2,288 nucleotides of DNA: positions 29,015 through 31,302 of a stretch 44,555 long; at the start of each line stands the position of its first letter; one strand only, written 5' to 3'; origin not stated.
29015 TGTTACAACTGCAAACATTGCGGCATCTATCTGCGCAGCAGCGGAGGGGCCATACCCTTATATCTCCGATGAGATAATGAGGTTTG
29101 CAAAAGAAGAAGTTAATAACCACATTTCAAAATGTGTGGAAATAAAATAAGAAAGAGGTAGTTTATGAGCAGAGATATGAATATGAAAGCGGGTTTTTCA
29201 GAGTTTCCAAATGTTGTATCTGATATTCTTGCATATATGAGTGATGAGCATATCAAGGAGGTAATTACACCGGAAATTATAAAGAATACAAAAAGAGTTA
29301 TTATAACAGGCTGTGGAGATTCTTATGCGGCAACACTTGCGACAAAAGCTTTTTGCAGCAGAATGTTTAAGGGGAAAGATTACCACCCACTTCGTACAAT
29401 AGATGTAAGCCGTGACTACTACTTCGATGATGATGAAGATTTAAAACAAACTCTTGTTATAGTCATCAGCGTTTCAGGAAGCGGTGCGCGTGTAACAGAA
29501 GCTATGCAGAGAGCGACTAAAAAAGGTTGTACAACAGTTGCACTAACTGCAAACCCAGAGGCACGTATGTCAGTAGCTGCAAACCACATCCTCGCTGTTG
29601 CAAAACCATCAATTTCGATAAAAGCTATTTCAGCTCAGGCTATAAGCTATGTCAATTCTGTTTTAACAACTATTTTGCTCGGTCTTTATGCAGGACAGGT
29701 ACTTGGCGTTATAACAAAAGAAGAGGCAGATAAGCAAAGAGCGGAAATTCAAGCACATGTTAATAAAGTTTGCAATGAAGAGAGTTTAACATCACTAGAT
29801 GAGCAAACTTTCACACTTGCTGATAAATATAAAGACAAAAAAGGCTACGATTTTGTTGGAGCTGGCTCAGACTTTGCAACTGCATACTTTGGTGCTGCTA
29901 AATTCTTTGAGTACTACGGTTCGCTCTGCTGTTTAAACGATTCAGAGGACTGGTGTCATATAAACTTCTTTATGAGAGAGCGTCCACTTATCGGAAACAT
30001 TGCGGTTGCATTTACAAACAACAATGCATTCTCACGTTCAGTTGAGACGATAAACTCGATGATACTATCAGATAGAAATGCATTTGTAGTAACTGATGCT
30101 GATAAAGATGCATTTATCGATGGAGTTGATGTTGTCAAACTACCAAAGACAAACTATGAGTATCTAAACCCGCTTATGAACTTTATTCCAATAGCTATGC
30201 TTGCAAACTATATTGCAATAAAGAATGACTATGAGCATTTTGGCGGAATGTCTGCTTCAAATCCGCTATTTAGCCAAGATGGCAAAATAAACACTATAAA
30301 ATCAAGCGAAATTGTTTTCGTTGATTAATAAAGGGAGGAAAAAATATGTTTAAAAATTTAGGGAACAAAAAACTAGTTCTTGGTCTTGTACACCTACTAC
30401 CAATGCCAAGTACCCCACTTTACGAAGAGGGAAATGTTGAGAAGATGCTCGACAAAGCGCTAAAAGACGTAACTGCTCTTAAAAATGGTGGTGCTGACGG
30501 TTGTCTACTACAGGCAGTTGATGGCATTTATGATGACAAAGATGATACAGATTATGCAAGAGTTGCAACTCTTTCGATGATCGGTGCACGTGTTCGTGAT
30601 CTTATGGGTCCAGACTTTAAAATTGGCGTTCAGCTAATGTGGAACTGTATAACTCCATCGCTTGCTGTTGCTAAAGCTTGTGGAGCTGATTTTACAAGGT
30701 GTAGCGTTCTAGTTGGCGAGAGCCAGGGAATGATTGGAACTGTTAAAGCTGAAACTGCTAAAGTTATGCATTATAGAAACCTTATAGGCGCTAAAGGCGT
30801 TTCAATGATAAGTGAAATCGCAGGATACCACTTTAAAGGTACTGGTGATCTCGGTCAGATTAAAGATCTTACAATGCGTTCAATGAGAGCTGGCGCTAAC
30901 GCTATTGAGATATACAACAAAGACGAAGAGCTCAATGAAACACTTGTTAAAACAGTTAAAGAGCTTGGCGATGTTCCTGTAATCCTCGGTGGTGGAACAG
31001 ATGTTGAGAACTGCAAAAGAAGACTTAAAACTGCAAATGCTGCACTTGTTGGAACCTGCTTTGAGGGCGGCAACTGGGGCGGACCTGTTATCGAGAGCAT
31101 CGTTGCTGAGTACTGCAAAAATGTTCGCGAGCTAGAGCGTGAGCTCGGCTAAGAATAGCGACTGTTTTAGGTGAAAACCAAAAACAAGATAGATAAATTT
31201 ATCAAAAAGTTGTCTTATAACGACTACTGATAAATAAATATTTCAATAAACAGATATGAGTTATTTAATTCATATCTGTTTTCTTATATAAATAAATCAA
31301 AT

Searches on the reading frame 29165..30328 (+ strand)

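Call 13: search_protein_families(library=pfam, proteins=[window:29165-30328:+])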
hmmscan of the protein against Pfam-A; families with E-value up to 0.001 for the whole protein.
window:29165-30328:+ (387 aa): 2 families
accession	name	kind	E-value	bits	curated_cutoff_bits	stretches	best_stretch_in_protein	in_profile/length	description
PF01380.27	SIS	-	1.1e-09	38.6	25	1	95-163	54-126/131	SIS domain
PF13580.11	SIS_2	-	0.00054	20.4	27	0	97-128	106-137/138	SIS domain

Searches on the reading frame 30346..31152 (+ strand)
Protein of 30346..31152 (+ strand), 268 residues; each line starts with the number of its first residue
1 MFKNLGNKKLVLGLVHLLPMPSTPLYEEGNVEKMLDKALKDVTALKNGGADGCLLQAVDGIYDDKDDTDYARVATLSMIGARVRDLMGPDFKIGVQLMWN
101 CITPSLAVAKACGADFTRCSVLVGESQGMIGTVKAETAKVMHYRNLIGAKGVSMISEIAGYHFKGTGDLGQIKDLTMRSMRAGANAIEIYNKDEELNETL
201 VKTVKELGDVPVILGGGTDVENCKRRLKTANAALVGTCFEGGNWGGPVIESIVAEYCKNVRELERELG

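Call 13: search_protein_families(library=pfam, proteins=[window:30346-31152:+])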
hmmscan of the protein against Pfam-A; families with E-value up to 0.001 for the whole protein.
window:30346-31152:+ (268 aa): 1 family
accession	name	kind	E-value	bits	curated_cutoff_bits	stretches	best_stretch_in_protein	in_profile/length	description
PF03437.21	BtpA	-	1.7e-31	110.1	30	1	8-240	2-231/254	BtpA family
